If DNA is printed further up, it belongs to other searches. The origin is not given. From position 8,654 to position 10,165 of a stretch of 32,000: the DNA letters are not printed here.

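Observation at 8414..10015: Tm-1-like (UPF0261) ATP-binding protein translationally coupled to an LpdD-like prenyl-flavin accessory protein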

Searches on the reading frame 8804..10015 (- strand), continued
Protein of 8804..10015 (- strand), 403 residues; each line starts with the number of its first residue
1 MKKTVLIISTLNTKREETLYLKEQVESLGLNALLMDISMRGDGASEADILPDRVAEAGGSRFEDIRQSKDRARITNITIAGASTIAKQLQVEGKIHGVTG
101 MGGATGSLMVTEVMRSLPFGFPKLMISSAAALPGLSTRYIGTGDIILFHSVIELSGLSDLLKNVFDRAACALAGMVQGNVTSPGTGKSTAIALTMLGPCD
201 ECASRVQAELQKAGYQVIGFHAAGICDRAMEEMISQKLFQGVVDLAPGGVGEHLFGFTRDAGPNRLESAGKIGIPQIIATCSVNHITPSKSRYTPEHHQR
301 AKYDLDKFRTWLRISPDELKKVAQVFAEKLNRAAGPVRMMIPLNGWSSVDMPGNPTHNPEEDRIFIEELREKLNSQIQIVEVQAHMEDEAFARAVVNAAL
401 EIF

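Call 69: find_homologous_proteins(query=A2, max_evalue=1e-40)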
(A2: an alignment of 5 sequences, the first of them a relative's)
Query A2 (5 sequences) (416 aa, profile of the alignment): 3287 proteins with E <= 1e-40 among 8000 candidates; the best 120 are listed.
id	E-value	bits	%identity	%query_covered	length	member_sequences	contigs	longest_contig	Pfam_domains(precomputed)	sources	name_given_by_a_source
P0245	1.2e-206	704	43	97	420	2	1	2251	PF23189.2,PF06792.18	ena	-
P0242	4.1e-202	689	100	100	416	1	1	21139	PF23189.2,PF06792.18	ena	-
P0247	2.0e-196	671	42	97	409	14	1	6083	PF23189.2,PF06792.18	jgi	jgi:uncharacterized protein (UPF0261 family)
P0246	1.7e-193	661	48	91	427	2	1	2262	PF23189.2,PF06792.18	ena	-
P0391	5.9e-189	646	44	98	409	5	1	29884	PF23189.2,PF06792.18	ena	-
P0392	2.4e-188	644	43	98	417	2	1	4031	PF23189.2,PF06792.18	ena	-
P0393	1.3e-187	642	87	99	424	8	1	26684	PF23189.2,PF06792.18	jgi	jgi:uncharacterized protein (UPF0261 family)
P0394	2.3e-187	641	43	97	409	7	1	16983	PF23189.2,PF06792.18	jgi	jgi:uncharacterized protein (UPF0261 family)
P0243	7.5e-187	639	46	91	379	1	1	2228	PF23189.2,PF06792.18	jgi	jgi:uncharacterized protein (UPF0261 family)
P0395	5.0e-186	636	50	97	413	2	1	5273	PF23189.2,PF06792.18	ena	-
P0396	2.0e-185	635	83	98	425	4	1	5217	PF23189.2,PF06792.18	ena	-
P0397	3.2e-185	634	51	97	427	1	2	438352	PF23189.2,PF06792.18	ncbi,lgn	-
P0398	1.0e-182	626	45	98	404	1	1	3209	PF23189.2,PF06792.18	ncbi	-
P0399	4.8e-181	620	49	97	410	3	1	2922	PF23189.2,PF06792.18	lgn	-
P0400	1.2e-180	619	44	97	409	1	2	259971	PF23189.2,PF06792.18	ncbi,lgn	-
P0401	3.2e-180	617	69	97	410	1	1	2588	PF23189.2,PF06792.18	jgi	-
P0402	6.0e-180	616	69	97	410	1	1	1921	PF23189.2,PF06792.18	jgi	jgi:uncharacterized protein (UPF0261 family)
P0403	1.1e-179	616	70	97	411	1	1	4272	PF23189.2,PF06792.18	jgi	-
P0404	1.6e-179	615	69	97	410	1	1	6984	PF23189.2,PF06792.18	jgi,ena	-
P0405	1.7e-179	615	71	97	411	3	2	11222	PF23189.2,PF06792.18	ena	-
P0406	2.0e-179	615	70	97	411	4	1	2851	PF23189.2,PF06792.18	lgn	-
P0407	2.7e-179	614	70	97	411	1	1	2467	PF23189.2,PF06792.18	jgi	-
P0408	4.1e-179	614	69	97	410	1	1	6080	PF23189.2,PF06792.18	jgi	jgi:uncharacterized protein (UPF0261 family)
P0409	9.8e-179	612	70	97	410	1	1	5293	PF23189.2,PF06792.18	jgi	-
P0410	1.1e-178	612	69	97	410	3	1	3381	PF23189.2,PF06792.18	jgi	-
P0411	2.0e-178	611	69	97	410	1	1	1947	PF23189.2,PF06792.18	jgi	jgi:uncharacterized protein (UPF0261 family)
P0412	2.2e-178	611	69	97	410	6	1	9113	PF23189.2,PF06792.18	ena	-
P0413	3.4e-178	611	71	99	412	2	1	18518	PF23189.2,PF06792.18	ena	-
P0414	5.0e-178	610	72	97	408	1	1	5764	PF23189.2,PF06792.18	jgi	jgi:uncharacterized protein (UPF0261 family)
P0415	5.9e-178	610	68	97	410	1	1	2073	PF23189.2,PF06792.18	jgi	jgi:uncharacterized protein (UPF0261 family)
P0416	6.4e-178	610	71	97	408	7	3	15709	PF23189.2,PF06792.18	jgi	jgi:uncharacterized protein (UPF0261 family)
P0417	6.8e-178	610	68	97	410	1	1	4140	PF23189.2,PF06792.18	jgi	jgi:uncharacterized protein (UPF0261 family)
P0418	7.4e-178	610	71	97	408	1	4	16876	PF23189.2,PF06792.18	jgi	jgi:uncharacterized protein (UPF0261 family)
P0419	7.9e-178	609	69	97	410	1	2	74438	PF23189.2,PF06792.18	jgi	jgi:uncharacterized protein (UPF0261 family)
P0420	1.3e-177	609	70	97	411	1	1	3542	PF23189.2,PF06792.18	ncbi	-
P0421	2.4e-177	608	68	97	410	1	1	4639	PF23189.2,PF06792.18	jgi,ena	-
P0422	2.4e-177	608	69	97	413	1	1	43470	PF23189.2,PF06792.18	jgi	-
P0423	5.5e-177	607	68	97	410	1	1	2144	PF23189.2,PF06792.18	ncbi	-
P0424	5.8e-177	607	72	97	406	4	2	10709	PF23189.2,PF06792.18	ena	-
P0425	5.8e-177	607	69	98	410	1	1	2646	PF23189.2,PF06792.18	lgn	-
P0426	7.9e-177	606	69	97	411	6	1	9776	PF23189.2,PF06792.18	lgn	-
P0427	1.4e-176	605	71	97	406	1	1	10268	PF23189.2,PF06792.18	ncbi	-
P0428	1.6e-176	605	69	97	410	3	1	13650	PF23189.2,PF06792.18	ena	-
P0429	1.7e-176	605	68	97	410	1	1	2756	PF23189.2,PF06792.18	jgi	jgi:uncharacterized protein (UPF0261 family)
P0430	1.8e-176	605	68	97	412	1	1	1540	PF23189.2,PF06792.18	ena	-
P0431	2.3e-176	605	69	97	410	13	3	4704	PF23189.2,PF06792.18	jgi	jgi:uncharacterized protein (UPF0261 family)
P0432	2.5e-176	605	68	97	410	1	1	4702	PF23189.2,PF06792.18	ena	-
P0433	2.8e-176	604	70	97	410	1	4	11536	PF23189.2,PF06792.18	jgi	jgi:uncharacterized protein (UPF0261 family)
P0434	3.4e-176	604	68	97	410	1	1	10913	PF23189.2,PF06792.18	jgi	jgi:uncharacterized protein (UPF0261 family)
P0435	3.5e-176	604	68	97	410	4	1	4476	PF23189.2,PF06792.18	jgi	jgi:uncharacterized protein (UPF0261 family)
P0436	4.2e-176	604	69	97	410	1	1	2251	PF23189.2,PF06792.18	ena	-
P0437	5.0e-176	604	70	97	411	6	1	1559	PF23189.2,PF06792.18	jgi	-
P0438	5.1e-176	604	68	97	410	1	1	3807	PF23189.2,PF06792.18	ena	-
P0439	5.3e-176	603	68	97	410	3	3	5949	PF23189.2,PF06792.18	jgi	jgi:uncharacterized protein (UPF0261 family)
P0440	6.3e-176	603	69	97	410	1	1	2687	PF23189.2,PF06792.18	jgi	-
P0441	7.2e-176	603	68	97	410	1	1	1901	PF23189.2,PF06792.18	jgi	jgi:uncharacterized protein (UPF0261 family)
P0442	8.0e-176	603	69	97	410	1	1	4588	PF23189.2,PF06792.18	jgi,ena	-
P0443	8.3e-176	603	69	97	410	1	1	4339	PF23189.2,PF06792.18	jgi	-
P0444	8.4e-176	603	69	97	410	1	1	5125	PF23189.2,PF06792.18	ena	-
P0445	1.0e-175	603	68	97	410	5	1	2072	PF23189.2,PF06792.18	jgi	jgi:uncharacterized protein (UPF0261 family)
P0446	1.3e-175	602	71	98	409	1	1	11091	PF23189.2,PF06792.18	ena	-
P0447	1.3e-175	602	69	97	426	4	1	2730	PF23189.2,PF06792.18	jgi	-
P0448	1.6e-175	602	69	97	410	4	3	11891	PF23189.2,PF06792.18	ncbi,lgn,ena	-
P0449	1.8e-175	602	68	97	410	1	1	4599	PF23189.2,PF06792.18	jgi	-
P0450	1.9e-175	602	67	97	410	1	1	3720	PF23189.2,PF06792.18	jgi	jgi:uncharacterized protein (UPF0261 family)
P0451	3.1e-175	601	67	98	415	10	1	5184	PF23189.2,PF06792.18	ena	-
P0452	3.2e-175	601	68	97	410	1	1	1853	PF23189.2,PF06792.18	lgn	-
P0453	3.4e-175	601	68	97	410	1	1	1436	PF23189.2,PF06792.18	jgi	jgi:uncharacterized protein (UPF0261 family)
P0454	3.5e-175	601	69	97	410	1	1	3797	PF23189.2,PF06792.18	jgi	jgi:uncharacterized protein (UPF0261 family)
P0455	3.6e-175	601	68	97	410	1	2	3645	PF23189.2,PF06792.18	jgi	-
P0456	3.7e-175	601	68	97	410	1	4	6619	PF23189.2,PF06792.18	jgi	jgi:uncharacterized protein (UPF0261 family)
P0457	6.8e-175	600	67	97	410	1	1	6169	PF23189.2,PF06792.18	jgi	jgi:uncharacterized protein (UPF0261 family)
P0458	8.7e-175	599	68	97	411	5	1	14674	PF23189.2,PF06792.18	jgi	jgi:uncharacterized protein (UPF0261 family)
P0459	9.0e-175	599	70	97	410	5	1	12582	PF23189.2,PF06792.18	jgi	-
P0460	1.1e-174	599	68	97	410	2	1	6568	PF23189.2,PF06792.18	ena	-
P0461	1.3e-174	599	70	98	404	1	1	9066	PF23189.2,PF06792.18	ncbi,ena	-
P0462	1.4e-174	599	69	99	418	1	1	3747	PF23189.2,PF06792.18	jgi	jgi:uncharacterized protein (UPF0261 family)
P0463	1.6e-174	599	69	97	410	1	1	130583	PF23189.2,PF06792.18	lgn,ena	-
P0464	1.6e-174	599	69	97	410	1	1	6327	PF23189.2,PF06792.18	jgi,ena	-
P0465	1.6e-174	599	69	97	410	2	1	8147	PF23189.2,PF06792.18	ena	-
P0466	2.1e-174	598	69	97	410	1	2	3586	PF23189.2,PF06792.18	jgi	jgi:uncharacterized protein (UPF0261 family)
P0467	2.1e-174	598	68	98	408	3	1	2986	PF23189.2,PF06792.18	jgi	-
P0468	2.6e-174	598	68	97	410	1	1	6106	PF23189.2,PF06792.18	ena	-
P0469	2.7e-174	598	68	97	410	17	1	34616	PF23189.2,PF06792.18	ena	-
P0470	3.7e-174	597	68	97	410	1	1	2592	PF23189.2,PF06792.18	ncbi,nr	ncbi:MAG: Tm-1-like ATP-binding domain-containing protein [Dehalococcoidia bacterium]|nr:Tm-1-like A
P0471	3.9e-174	597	71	97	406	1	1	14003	PF23189.2,PF06792.18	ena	-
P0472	4.7e-174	597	70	95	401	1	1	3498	PF23189.2,PF06792.18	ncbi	-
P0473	4.8e-174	597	68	97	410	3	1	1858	PF23189.2,PF06792.18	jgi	jgi:uncharacterized protein (UPF0261 family)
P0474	5.5e-174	597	69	99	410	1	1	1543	PF23189.2,PF06792.18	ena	-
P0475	6.0e-174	597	70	96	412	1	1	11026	PF23189.2,PF06792.18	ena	-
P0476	6.0e-174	597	71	97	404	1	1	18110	PF23189.2,PF06792.18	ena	-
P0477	6.7e-174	597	70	97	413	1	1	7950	PF23189.2,PF06792.18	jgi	jgi:uncharacterized protein (UPF0261 family)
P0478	6.8e-174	597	70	97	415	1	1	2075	PF23189.2,PF06792.18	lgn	-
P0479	7.0e-174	596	71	98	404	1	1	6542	PF23189.2,PF06792.18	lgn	-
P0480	7.5e-174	596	68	97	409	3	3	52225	PF23189.2,PF06792.18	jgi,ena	jgi:uncharacterized protein (UPF0261 family)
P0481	1.1e-173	596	67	97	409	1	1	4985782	PF23189.2,PF06792.18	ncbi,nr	ncbi:MAG: Tm-1-like ATP-binding domain-containing protein [Desulfobacteraceae bacterium]|nr:MAG: Tm-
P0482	1.1e-173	596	68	97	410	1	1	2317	PF23189.2,PF06792.18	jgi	-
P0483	1.2e-173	596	67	96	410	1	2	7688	PF23189.2,PF06792.18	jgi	-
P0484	1.3e-173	596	69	97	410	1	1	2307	PF23189.2,PF06792.18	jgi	jgi:uncharacterized protein (UPF0261 family)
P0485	1.4e-173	595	66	98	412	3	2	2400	PF23189.2,PF06792.18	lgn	-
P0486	1.5e-173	595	69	96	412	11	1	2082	PF23189.2,PF06792.18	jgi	jgi:uncharacterized protein (UPF0261 family)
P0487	1.8e-173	595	68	97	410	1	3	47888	PF23189.2,PF06792.18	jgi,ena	jgi:uncharacterized protein (UPF0261 family)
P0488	1.9e-173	595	68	98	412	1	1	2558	PF23189.2,PF06792.18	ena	-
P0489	1.9e-173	595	69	97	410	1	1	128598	PF23189.2,PF06792.18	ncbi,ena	-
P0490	2.0e-173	595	68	98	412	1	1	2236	PF23189.2,PF06792.18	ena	-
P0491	2.5e-173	595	68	97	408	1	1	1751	PF23189.2,PF06792.18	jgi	jgi:uncharacterized protein (UPF0261 family)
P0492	2.7e-173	595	67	96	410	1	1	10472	PF23189.2,PF06792.18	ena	-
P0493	3.1e-173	594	70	97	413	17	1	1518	PF23189.2,PF06792.18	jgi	-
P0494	3.3e-173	594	67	97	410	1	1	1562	PF23189.2,PF06792.18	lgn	-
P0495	3.7e-173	594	70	97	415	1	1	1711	PF23189.2,PF06792.18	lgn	-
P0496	4.4e-173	594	68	97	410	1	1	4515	PF23189.2,PF06792.18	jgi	-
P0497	4.6e-173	594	67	97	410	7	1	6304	PF23189.2,PF06792.18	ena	-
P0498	4.6e-173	594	70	96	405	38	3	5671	PF23189.2,PF06792.18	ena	-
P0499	5.1e-173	594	67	97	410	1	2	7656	PF23189.2,PF06792.18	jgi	jgi:uncharacterized protein (UPF0261 family)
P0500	5.2e-173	594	70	98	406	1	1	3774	PF23189.2,PF06792.18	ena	-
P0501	5.5e-173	594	69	97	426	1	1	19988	PF23189.2,PF06792.18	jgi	jgi:uncharacterized protein (UPF0261 family)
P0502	5.7e-173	593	68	97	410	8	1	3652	PF23189.2,PF06792.18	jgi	-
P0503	5.8e-173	593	69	98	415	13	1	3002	PF23189.2,PF06792.18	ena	-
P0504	6.2e-173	593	68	95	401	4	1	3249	PF23189.2,PF06792.18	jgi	jgi:uncharacterized protein (UPF0261 family)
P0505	6.6e-173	593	70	97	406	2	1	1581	PF23189.2,PF06792.18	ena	-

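Call 70: find_encoding_contigs(protein=P0481, flank=9000, max_places=1)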
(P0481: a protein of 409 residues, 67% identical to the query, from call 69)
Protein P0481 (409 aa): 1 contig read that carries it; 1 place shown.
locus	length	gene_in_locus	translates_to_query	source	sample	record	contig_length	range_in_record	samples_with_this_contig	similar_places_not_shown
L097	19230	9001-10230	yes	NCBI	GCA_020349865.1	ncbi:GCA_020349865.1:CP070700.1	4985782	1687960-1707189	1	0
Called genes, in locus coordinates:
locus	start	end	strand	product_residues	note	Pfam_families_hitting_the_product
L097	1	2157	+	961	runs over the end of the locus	PF13510:Fer2_4, PF10588:NADH-G_4Fe-4S_3, PF12838:Fer4_7, PF14697:Fer4_21 (weak), PF22117:Fer4_Nqo3, PF04879:Molybdop_Fe4S4, PF00384:Molybdopterin, PF01568:Molydop_binding, +2 more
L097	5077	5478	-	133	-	PF04892:VanZ-LLP1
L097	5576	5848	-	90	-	PF03129:HGTP_anticodon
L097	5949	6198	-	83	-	-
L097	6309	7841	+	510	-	PF00665:rve (weak), PF22483:Mu-transpos_C_2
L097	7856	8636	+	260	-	PF01695:IstB_IS21, PF13481:AAA_25, PF00308:Bac_DnaA (weak), PF13191:AAA_16 (faint), PF20720:nSTAND3 (weak), PF00004:AAA (faint)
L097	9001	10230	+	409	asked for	PF06792:UPF0261, PF23189:UPF0261_C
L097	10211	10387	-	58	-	-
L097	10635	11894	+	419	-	PF06792:UPF0261, PF23189:UPF0261_C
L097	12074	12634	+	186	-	PF02441:Flavoprotein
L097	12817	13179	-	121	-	PF02730:AFOR_N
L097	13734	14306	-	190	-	-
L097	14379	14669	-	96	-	PF02597:ThiS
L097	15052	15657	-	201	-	PF07998:Peptidase_M54 (weak)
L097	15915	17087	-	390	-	PF13185:GAF_2 (weak), PF00211:Guanylate_cyc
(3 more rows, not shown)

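Call 71: find_encoding_contigs(protein=P0397, flank=9000, max_places=1)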
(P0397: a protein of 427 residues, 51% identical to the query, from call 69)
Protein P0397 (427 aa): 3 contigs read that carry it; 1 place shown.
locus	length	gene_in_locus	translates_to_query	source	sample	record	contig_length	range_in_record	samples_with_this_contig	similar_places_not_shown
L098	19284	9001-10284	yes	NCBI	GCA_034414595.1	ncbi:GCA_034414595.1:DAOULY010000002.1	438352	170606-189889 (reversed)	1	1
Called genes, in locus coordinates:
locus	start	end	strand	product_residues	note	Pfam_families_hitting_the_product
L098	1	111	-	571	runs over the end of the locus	PF01642:MM_CoA_mutase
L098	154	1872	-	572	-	PF00890:FAD_binding_2, PF07992:Pyr_redox_2 (weak), PF12831:FAD_oxidored (weak), PF02910:Succ_DH_flav_C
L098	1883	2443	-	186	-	PF12838:Fer4_7 (faint), PF13085:Fer2_3, PF12837:Fer4_6 (weak)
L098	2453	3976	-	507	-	PF00501:AMP-binding, PF13193:AMP-binding_C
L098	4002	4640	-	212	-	PF02607:B12-binding_2, PF02310:B12-binding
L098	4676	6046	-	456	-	PF01208:URO-D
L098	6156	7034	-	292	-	PF04055:Radical_SAM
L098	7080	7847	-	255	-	PF01061:ABC2_membrane, PF12698:ABC2_membrane_3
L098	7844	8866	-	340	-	PF00005:ABC_tran, PF13304:AAA_21, PF13732:DrrA1-3_C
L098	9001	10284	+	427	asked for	PF06792:UPF0261, PF23189:UPF0261_C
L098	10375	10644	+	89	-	PF14947:HTH_45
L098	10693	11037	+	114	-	-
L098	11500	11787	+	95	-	-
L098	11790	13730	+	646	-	PF02730:AFOR_N, PF01314:AFOR_C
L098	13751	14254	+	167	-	PF13237:Fer4_10 (weak), PF13247:Fer4_11, PF12838:Fer4_7, PF13187:Fer4_9 (weak), PF25160:LdpA_Fe-S-bd (weak), PF00037:Fer4 (weak), PF12797:Fer4_2 (weak), PF12837:Fer4_6 (weak), +2 more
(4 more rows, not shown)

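Call 72: find_encoding_contigs(protein=P0400, flank=9000, max_places=1)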
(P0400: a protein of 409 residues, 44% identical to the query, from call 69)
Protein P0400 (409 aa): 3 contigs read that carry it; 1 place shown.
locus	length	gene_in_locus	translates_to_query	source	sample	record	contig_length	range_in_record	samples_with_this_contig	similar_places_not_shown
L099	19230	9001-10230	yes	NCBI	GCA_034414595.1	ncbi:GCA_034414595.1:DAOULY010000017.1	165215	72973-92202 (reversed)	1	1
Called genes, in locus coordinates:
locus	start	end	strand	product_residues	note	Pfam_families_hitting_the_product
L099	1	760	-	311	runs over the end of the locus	PF07760:DUF1616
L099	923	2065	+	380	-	PF04932:Wzy_C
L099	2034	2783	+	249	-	PF08378:NERD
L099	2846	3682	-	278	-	PF00781:DAGK_cat, PF19279:YegS_C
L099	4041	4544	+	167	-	PF02915:Rubrerythrin, PF21349:RUBY_RBDX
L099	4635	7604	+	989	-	-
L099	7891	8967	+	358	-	PF01266:DAO (faint), PF03486:HI0933_like (faint), PF05834:Lycopene_cycl (weak), PF07992:Pyr_redox_2 (faint), PF12831:FAD_oxidored, PF01494:FAD_binding_3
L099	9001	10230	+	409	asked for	PF06792:UPF0261, PF23189:UPF0261_C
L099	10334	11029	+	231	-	PF24481:CT398_CC, PF02591:Zn_ribbon_9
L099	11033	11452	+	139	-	PF00075:RNase_H, PF13456:RVT_3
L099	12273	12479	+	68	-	-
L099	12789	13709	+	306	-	PF00535:Glycos_transf_2, PF13641:Glyco_tranf_2_3, PF13632:Glyco_trans_2_3 (weak)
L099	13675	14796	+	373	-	PF04055:Radical_SAM, PF13186:SPASM (weak)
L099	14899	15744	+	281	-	PF08241:Methyltransf_11, PF13649:Methyltransf_25, PF13847:Methyltransf_31 (weak)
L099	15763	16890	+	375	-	PF04015:DUF362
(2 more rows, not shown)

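Call 73: find_encoding_contigs(protein=P0463, flank=9000, max_places=1)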
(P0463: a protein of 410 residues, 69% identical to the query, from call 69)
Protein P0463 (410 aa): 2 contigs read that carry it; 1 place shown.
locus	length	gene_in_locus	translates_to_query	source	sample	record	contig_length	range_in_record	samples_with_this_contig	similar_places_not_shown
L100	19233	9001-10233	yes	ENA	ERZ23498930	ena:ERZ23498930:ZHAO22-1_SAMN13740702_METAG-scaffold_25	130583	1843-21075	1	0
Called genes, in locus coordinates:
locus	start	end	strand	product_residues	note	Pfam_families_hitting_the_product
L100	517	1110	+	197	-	PF02441:Flavoprotein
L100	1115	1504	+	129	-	PF21758:LpdD_chaperone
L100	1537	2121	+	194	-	-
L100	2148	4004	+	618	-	PF00391:PEP-utilizers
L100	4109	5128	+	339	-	PF01326:PPDK_N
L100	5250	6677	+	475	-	PF20695:UbiD_N, PF01977:UbiD, PF20696:UbiD_C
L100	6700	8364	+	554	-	PF00501:AMP-binding, PF13193:AMP-binding_C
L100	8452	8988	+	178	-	PF01451:LMWPc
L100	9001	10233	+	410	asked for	PF06792:UPF0261, PF23189:UPF0261_C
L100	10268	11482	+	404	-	PF06792:UPF0261, PF23189:UPF0261_C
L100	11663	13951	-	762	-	PF24156:DUF7407 (faint), PF07705:CARDB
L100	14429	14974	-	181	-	-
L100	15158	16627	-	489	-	PF08448:PAS_4, PF13426:PAS_9, PF00512:HisKA, PF02518:HATPase_c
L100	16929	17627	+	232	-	PF00072:Response_reg, PF00486:Trans_reg_C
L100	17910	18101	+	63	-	-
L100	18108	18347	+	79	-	-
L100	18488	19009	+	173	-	PF01965:DJ-1_PfpI, PF18011:Catalase_C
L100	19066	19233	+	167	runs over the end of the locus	PF02915:Rubrerythrin, PF21349:RUBY_RBDX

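Call 74: find_encoding_contigs(protein=P0419, flank=9000, max_places=1)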
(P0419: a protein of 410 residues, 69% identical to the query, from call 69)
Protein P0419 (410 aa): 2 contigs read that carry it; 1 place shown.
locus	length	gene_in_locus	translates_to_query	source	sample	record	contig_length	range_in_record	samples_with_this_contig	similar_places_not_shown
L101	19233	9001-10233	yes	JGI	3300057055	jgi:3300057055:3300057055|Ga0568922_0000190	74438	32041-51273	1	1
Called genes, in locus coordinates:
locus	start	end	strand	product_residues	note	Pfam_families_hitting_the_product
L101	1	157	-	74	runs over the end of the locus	-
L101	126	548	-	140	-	PF03551:PadR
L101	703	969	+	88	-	PF00462:Glutaredoxin (weak), PF05768:Glrx-like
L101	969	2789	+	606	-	PF02730:AFOR_N, PF01314:AFOR_C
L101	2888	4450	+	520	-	PF21563:Mcp40H-20_sensor (weak), PF00672:HAMP, PF00512:HisKA, PF02518:HATPase_c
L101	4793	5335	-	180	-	PF02887:PK_C (faint)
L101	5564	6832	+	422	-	PF06792:UPF0261, PF23189:UPF0261_C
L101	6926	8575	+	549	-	PF00501:AMP-binding, PF13193:AMP-binding_C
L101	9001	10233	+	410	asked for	PF06792:UPF0261, PF23189:UPF0261_C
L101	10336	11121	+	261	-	PF00378:ECH_1, PF16113:ECH_2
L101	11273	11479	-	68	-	-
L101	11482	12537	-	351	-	PF00089:Trypsin, PF13365:Trypsin_2, PF00595:PDZ (weak), PF13180:PDZ_2, PF17820:PDZ_6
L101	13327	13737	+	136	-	PF14489:QueF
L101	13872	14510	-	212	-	PF00300:His_Phos_1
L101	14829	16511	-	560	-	PF02310:B12-binding, PF04055:Radical_SAM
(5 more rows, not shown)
